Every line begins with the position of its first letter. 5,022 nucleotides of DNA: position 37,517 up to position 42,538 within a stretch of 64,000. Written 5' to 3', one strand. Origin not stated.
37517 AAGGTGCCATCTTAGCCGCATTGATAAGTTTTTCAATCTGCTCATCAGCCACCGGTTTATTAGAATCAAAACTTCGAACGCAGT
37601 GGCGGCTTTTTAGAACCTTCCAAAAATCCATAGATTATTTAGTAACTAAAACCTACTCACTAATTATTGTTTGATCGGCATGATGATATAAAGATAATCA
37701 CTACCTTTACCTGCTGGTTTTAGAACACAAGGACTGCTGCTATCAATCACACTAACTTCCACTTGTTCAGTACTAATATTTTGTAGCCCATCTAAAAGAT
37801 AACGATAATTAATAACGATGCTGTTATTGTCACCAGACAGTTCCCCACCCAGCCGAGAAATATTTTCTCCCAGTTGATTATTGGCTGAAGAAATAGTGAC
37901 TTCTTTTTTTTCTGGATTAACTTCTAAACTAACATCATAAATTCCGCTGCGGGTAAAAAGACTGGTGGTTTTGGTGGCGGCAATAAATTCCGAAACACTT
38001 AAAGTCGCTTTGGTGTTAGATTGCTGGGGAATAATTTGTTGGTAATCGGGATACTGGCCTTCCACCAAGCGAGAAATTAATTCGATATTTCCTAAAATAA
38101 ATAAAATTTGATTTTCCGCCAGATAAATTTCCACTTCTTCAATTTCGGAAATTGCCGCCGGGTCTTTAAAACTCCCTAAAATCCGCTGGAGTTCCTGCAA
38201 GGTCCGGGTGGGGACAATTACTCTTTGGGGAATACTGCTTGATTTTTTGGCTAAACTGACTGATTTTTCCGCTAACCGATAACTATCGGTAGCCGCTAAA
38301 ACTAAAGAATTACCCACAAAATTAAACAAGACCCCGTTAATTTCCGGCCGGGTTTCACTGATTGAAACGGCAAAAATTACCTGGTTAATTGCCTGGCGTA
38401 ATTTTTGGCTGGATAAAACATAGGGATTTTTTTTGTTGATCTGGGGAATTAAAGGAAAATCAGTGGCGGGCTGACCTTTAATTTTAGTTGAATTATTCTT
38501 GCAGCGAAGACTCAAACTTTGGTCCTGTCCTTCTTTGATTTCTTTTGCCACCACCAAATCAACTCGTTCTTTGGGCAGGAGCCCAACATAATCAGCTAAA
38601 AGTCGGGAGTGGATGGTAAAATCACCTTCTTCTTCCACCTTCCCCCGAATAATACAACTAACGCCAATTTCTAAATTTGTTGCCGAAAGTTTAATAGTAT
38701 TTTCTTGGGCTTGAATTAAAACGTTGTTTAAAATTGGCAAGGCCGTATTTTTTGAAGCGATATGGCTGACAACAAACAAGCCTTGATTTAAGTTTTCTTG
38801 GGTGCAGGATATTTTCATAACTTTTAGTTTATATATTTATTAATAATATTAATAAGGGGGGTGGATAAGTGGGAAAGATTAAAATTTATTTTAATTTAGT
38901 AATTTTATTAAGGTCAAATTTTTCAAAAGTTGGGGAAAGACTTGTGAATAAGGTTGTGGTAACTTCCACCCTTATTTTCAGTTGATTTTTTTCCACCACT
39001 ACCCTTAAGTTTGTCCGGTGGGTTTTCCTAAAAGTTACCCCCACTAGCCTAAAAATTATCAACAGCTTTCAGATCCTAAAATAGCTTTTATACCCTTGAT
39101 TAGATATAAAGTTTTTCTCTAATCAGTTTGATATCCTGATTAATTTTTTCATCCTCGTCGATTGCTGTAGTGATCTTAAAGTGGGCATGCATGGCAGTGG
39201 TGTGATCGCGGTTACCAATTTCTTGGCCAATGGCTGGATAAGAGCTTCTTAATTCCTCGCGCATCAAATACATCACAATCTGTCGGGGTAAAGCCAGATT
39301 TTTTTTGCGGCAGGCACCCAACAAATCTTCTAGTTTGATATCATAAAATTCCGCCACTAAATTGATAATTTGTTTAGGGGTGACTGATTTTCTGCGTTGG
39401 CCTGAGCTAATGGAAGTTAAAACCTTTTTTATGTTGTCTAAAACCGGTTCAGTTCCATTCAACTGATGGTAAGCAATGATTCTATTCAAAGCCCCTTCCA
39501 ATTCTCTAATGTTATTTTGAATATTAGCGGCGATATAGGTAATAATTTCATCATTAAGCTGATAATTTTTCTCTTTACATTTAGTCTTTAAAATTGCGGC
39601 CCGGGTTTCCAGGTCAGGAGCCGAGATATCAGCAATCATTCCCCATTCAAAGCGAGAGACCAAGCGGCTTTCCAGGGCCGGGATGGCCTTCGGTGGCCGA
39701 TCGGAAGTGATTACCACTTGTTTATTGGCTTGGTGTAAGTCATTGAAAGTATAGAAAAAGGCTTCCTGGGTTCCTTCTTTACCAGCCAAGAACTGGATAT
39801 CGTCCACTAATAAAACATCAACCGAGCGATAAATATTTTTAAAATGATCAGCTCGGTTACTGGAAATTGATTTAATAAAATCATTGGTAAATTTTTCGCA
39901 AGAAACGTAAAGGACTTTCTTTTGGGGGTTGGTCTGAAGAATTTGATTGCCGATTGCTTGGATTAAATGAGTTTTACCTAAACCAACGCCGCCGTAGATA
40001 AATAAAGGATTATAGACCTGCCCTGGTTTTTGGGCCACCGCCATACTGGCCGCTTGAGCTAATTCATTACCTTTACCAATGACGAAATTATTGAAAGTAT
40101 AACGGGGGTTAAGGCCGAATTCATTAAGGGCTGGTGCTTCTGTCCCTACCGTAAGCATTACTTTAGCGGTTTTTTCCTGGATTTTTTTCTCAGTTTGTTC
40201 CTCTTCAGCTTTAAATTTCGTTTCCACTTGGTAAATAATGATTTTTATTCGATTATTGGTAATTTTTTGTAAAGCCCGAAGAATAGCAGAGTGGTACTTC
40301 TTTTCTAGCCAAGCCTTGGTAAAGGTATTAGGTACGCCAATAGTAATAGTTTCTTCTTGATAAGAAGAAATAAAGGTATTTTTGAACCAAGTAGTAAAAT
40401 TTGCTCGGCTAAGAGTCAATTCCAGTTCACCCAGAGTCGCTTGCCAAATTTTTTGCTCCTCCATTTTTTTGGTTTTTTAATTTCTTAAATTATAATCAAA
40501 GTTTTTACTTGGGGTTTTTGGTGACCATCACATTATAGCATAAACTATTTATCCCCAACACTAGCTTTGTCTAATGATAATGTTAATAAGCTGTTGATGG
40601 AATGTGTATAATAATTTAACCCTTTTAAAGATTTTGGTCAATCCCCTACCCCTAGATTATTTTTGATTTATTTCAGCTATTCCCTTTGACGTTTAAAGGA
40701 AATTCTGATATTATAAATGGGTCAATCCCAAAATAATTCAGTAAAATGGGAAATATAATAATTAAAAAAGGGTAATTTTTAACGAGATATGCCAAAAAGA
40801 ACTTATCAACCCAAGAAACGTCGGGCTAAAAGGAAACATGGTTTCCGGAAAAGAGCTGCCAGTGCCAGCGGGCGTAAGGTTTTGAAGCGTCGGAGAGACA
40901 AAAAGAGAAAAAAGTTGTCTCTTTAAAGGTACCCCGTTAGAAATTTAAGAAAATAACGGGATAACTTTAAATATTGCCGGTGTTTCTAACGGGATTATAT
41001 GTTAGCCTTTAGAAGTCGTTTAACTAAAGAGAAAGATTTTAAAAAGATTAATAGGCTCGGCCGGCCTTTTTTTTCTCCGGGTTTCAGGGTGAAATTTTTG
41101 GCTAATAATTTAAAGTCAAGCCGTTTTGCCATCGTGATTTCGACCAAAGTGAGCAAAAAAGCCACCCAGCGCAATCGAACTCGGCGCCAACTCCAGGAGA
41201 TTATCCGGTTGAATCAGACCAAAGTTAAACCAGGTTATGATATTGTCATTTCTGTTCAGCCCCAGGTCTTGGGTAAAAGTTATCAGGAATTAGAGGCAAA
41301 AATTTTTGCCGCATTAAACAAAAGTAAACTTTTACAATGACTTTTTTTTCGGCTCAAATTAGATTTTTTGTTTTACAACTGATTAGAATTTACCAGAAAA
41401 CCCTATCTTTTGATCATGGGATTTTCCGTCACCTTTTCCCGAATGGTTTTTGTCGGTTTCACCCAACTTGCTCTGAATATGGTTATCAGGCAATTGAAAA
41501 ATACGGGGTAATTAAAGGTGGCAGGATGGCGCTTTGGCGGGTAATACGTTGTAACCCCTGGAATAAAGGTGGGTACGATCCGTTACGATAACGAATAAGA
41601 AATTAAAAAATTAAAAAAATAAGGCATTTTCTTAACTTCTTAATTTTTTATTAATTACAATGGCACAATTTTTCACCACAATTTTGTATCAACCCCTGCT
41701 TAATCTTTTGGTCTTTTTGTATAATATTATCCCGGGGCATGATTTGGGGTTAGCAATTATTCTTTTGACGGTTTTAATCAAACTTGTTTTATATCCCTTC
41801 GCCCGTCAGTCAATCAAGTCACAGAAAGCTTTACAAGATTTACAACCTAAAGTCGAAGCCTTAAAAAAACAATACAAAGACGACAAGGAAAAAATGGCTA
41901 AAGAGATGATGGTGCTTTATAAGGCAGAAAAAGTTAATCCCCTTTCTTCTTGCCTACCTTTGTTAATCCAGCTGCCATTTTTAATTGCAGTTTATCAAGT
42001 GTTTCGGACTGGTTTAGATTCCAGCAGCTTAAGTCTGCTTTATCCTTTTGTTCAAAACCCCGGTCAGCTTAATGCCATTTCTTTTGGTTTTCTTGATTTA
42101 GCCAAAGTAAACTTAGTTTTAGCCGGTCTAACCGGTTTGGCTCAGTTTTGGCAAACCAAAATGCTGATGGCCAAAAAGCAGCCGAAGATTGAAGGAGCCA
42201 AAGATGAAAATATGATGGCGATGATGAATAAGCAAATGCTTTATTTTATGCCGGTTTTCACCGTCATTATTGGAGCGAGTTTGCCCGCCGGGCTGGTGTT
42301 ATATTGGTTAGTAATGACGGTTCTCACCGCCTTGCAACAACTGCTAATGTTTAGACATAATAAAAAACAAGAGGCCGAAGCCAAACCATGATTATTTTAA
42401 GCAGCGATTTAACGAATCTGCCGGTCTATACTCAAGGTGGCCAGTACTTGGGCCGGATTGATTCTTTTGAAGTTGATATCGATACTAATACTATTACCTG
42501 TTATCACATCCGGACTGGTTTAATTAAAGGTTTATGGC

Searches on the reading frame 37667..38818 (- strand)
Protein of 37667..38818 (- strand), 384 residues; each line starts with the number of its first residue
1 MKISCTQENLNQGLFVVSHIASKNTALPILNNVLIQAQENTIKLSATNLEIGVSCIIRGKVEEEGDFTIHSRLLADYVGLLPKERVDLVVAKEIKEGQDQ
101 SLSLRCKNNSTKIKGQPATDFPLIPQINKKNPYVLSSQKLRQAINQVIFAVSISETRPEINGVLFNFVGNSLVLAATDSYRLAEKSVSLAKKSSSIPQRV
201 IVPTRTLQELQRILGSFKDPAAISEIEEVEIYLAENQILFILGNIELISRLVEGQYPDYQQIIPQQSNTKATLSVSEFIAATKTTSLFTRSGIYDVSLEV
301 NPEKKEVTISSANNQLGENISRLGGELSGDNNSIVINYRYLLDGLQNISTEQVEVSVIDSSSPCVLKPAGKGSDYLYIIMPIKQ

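Call 10: search_protein_families(library=pfam, proteins=[window:37667-38818:-], max_evalue=0.001)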
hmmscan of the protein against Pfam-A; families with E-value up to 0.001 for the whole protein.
window:37667-38818:- (384 aa): 3 families
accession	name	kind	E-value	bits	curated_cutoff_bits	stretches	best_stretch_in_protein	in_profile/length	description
PF02767.21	DNA_pol3_beta_2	-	2.6e-30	105.5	27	1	135-258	2-116/116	DNA polymerase III beta subunit, central domain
PF00712.24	DNA_pol3_beta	-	1.2e-23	84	24.4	1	1-125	1-120/120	DNA polymerase III beta subunit, N-terminal domain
PF02768.20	DNA_pol3_beta_3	-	2.2e-19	69.9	27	1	261-382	2-120/121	DNA polymerase III beta subunit, C-terminal domain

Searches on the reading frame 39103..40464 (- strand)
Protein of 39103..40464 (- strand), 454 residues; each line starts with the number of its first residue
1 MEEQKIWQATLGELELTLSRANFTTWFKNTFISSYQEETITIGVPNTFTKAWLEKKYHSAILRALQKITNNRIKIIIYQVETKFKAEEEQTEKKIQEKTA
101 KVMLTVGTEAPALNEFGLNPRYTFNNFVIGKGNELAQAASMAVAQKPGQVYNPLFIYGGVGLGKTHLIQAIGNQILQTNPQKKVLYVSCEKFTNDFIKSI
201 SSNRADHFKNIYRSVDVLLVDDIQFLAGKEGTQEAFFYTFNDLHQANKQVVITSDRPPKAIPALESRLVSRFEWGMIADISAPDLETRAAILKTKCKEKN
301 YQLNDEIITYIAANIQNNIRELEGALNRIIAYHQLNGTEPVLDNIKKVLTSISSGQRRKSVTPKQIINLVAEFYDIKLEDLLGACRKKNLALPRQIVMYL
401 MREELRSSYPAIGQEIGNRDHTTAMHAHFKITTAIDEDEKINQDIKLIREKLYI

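Call 10: search_protein_families(library=pfam, proteins=[window:39103-40464:-], max_evalue=0.001)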
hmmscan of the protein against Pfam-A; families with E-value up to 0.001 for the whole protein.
window:39103-40464:- (454 aa): 8 families
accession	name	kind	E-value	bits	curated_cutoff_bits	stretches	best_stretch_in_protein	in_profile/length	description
PF00308.24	Bac_DnaA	-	1.2e-71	240.6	23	1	118-278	1-161/162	Bacterial DnaA ATPAse domain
PF08299.17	Bac_DnaA_C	-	1.2e-25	89.7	31.5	1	364-431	2-69/69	Bacterial dnaA protein helix-turn-helix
PF11638.13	DnaA_N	-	2.1e-14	53.4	24.6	1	4-66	1-64/65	DnaA N-terminal domain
PF00004.35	AAA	-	1.8e-09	38.6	21.2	1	155-273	2-128/131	ATPase family associated with various cellular activities (AAA)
PF01695.23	IstB_IS21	-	3e-06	27.4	24.1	1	154-257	95-195/238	IstB-like ATP binding protein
PF01637.24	ATPase_2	-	3.1e-05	24.3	33.2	1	150-265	19-126/225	ATPase domain predominantly from Archaea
PF13401.12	AAA_22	-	3.7e-05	24.5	27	0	154-194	8-48/130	AAA domain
PF13173.12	AAA_14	-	0.00013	22.4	27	1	152-231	3-79/129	AAA domain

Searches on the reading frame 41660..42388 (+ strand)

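Call 10: search_protein_families(library=pfam, proteins=[window:41660-42388:+], max_evalue=0.001)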
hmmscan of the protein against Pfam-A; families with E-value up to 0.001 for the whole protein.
window:41660-42388:+ (243 aa): 1 family
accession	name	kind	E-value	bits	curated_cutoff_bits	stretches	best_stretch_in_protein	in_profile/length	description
PF02096.25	60KD_IMP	-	1.3e-50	172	35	1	30-230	2-161/163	60Kd inner membrane protein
